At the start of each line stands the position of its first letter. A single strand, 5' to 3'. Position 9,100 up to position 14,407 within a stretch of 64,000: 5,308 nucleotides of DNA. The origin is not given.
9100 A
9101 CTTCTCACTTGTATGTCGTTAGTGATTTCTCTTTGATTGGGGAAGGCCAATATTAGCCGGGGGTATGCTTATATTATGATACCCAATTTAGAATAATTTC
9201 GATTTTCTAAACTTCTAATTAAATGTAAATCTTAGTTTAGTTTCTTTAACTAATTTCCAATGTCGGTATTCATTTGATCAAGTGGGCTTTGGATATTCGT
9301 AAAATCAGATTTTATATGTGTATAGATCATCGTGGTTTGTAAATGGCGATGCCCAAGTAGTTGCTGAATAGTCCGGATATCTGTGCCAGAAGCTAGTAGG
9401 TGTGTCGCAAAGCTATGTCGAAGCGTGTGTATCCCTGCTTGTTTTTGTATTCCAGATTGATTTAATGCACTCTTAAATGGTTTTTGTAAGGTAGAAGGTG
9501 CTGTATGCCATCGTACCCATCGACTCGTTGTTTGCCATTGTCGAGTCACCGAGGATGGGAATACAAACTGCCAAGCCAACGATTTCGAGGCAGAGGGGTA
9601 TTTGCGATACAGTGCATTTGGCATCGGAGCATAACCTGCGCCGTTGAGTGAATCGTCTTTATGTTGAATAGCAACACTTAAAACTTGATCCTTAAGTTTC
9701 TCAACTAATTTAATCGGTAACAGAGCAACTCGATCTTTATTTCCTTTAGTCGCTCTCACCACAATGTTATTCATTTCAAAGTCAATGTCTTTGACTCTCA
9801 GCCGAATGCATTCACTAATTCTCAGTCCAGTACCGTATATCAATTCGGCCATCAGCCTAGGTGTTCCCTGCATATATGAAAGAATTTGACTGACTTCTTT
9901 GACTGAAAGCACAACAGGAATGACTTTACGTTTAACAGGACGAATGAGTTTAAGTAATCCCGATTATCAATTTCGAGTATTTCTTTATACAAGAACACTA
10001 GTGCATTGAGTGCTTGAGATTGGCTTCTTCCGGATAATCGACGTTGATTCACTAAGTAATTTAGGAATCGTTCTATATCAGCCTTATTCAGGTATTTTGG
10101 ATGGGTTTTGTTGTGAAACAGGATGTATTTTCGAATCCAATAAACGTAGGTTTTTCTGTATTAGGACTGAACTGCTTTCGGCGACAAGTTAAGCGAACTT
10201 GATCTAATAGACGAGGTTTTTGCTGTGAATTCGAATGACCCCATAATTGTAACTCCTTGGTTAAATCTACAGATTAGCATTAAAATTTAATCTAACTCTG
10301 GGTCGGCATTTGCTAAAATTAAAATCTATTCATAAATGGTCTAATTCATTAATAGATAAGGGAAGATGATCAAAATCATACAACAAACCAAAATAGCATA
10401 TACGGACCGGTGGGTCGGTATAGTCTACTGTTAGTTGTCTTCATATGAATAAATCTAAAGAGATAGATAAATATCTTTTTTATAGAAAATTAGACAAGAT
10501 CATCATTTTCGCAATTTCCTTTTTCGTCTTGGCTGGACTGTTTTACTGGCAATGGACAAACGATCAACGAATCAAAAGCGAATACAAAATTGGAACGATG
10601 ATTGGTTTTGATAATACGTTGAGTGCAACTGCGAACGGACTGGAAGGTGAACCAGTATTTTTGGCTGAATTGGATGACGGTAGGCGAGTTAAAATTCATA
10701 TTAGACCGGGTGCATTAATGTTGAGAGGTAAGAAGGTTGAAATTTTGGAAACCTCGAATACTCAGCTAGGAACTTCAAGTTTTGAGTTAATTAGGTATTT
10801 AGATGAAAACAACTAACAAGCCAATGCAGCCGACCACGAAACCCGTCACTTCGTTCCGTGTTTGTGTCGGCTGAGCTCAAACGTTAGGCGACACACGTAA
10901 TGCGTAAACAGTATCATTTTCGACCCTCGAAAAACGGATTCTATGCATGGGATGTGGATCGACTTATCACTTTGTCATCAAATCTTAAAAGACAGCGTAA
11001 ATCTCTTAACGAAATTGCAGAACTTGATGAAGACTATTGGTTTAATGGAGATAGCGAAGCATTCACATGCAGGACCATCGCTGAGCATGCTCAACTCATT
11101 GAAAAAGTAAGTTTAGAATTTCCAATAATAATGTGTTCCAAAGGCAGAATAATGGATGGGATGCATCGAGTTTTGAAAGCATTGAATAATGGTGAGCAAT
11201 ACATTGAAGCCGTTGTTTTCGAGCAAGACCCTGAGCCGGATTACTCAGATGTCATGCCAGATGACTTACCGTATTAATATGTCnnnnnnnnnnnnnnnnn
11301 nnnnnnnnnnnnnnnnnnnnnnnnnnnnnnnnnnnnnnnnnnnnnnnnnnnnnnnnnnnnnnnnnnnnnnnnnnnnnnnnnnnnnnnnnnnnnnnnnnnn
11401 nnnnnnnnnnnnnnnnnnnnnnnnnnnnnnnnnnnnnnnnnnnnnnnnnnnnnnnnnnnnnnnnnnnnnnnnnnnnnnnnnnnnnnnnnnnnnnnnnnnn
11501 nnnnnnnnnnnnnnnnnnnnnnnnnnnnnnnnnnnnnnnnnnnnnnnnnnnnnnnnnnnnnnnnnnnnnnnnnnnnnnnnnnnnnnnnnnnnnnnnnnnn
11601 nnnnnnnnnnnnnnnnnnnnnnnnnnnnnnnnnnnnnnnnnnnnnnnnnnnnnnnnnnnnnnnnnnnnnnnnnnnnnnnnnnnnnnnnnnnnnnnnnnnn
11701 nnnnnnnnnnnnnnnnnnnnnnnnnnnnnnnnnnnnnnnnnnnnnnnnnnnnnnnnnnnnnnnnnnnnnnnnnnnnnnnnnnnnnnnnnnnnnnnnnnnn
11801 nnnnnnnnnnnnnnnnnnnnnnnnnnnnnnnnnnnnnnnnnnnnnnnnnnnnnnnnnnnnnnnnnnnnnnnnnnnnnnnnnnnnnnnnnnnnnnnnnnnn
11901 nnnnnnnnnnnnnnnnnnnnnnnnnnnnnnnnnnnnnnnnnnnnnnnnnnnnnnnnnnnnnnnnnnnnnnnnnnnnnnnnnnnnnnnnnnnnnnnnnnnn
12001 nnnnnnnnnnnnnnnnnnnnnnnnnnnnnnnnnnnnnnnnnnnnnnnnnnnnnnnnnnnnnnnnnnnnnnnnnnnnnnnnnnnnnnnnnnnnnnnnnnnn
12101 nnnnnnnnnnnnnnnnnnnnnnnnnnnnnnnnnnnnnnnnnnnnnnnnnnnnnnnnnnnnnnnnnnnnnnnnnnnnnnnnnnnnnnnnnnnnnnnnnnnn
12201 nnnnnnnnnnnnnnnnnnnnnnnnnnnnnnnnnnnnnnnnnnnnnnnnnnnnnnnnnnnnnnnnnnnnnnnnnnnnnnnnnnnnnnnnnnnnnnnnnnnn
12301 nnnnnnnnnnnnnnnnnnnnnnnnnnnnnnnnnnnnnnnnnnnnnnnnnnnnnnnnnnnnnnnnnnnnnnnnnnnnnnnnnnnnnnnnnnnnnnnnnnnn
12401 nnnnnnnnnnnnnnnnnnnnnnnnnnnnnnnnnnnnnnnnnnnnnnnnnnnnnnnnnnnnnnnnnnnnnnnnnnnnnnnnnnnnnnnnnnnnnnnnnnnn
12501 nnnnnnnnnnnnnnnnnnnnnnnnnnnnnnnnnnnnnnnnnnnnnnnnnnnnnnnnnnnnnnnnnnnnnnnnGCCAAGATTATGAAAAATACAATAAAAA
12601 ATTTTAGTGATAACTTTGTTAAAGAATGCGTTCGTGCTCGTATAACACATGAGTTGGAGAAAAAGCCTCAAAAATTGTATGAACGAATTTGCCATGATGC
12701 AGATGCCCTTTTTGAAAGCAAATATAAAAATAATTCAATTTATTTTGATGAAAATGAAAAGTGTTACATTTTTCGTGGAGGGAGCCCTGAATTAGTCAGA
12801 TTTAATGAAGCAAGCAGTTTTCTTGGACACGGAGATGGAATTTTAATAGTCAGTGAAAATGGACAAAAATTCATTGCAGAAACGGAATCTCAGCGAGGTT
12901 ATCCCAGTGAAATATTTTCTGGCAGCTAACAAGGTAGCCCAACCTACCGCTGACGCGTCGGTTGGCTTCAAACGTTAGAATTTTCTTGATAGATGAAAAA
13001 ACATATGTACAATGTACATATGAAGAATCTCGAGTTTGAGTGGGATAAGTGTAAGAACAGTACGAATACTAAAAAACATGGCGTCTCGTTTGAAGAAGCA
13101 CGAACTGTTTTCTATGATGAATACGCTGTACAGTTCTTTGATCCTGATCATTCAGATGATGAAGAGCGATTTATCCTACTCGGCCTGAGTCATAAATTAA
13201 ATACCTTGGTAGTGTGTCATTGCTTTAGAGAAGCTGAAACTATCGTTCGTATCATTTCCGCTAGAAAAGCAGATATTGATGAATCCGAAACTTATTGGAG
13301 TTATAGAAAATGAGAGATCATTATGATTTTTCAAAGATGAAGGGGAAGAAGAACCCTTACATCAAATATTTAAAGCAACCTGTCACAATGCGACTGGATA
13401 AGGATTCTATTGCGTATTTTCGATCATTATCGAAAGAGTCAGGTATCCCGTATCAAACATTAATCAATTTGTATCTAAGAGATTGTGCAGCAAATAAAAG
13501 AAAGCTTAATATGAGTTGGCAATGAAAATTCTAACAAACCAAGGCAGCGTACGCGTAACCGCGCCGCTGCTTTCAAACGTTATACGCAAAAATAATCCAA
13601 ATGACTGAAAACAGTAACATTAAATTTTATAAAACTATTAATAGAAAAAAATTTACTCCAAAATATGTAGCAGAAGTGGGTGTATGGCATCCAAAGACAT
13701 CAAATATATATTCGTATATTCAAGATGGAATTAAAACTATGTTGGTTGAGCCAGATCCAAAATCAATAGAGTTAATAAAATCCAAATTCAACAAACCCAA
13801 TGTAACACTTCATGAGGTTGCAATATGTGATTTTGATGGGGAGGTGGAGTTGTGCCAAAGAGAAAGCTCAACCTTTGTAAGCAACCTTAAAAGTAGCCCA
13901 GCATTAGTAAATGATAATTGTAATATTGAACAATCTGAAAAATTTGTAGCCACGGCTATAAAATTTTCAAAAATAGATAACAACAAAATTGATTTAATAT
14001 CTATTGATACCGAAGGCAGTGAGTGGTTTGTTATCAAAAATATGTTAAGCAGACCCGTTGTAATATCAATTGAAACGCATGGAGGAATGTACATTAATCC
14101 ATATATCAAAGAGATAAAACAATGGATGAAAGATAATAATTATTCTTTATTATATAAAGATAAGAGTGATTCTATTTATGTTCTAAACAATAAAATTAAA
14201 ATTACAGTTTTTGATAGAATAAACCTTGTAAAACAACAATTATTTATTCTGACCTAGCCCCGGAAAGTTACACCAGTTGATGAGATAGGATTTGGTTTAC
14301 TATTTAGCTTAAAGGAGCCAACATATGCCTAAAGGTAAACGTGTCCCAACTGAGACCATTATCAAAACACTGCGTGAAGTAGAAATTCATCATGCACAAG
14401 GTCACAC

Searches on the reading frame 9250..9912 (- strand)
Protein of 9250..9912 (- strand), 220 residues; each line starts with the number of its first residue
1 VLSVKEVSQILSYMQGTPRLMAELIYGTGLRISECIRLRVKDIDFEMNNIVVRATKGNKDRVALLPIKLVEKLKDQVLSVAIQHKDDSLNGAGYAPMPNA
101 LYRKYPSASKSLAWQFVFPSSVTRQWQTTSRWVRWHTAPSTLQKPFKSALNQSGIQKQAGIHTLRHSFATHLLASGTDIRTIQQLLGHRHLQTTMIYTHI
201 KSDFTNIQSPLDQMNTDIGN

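Call 11: search_protein_families(library=pfam, proteins=[window:9250-9912:-], max_evalue=0.01)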
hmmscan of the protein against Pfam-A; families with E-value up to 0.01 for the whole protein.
window:9250-9912:- (220 aa): 1 family
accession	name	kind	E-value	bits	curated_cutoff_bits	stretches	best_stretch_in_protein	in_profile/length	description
PF00589.27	Phage_integrase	-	4.8e-38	131.1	27.1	1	2-201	3-169/172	Phage integrase family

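Call 97: search_protein_families(library=ncbifam, proteins=[window:9250-9912:-], max_evalue=0.00001)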
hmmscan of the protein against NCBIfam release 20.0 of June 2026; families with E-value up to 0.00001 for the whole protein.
window:9250-9912:- (220 aa): 12 families
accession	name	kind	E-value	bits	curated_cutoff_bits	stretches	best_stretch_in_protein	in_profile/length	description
TIGR02249.1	integrase_gron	subfamily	4.5e-78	262.8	265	1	2-214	102-315/315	integron integrase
NF011946.0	PRK15417.1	equivalog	3.8e-57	194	435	1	2-215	117-331/337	integron integrase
NF040815.2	recomb_XerA_Arch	equivalog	6.4e-37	127.5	220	2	138-203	192-257/263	site-specific tyrosine recombinase/integron integrase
TIGR02225.1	recomb_XerD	equivalog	6.6e-32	111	329.6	2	145-203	219-277/290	site-specific tyrosine recombinase XerD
TIGR02224.1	recomb_XerC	equivalog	1.6e-31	109.8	335.15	2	140-202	217-279/295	tyrosine recombinase XerC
NF001399.0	PRK00283.1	subfamily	2.9e-30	105.5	279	1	2-203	114-286/300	tyrosine recombinase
NF002331.0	PRK01287.1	subfamily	2.5e-26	92.5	371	2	139-200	250-312/365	site-specific tyrosine recombinase XerC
NF003462.0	PRK05084.1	equivalog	3.3e-17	62.3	267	2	157-204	301-348/360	tyrosine recombinase XerS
NF007370.0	PRK09870.1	subfamily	9.4e-11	41.7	221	1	149-199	128-178/200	tyrosine-type DNA invertase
NF007371.0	PRK09871.1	subfamily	1.6e-10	40.8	222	1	147-199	121-173/198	tyrosine-type DNA invertase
NF040693.1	recomb_GmtY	equivalog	1e-07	31.6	340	0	144-203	372-435/441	gamma-mobile-trio recombinase GmtY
NF002685.0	PRK02436.1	equivalog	7.4e-06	26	178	0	18-79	114-173/245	site-specific tyrosine recombinase XerD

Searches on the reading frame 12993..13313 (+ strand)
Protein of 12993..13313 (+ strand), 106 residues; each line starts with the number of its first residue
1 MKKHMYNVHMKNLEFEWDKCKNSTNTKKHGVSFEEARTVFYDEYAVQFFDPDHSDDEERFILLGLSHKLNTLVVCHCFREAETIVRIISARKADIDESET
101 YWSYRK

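Call 11: search_protein_families(library=pfam, proteins=[window:12993-13310:+], max_evalue=0.01)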
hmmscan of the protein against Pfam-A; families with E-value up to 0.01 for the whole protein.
window:12993-13310:+ (106 aa): 1 family
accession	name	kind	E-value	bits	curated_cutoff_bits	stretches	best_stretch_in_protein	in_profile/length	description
PF04365.19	BrnT_toxin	-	6.1e-26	91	34.5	1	17-97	1-77/77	Ribonuclease toxin, BrnT, of type II toxin-antitoxin system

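Call 25: find_encoding_contigs(protein=window:12993-13313:+, flank=10000, max_places=6)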
Protein window:12993-13313:+ (106 aa): no gene with exactly this product is on record in the collection.

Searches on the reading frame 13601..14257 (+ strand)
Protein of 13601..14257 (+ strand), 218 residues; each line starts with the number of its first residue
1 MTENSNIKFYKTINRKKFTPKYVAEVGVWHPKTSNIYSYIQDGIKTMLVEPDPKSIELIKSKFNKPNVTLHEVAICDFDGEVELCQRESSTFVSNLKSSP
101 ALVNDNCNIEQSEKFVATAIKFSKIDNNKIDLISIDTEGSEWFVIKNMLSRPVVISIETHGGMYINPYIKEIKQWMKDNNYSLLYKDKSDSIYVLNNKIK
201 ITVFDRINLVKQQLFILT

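Call 11: search_protein_families(library=pfam, proteins=[window:13601-14254:+], max_evalue=0.01)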
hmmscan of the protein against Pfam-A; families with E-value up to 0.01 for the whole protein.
window:13601-14254:+ (218 aa): 1 family
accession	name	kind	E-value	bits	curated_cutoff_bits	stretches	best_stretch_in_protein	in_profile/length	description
PF05050.19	Methyltransf_21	-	1.8e-14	54.7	22.7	1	37-182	14-172/173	Methyltransferase FkbM domain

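Call 24: find_encoding_contigs(protein=window:13601-14257:+, flank=10000, max_places=6)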
Protein window:13601-14257:+ (218 aa): no gene with exactly this product is on record in the collection.
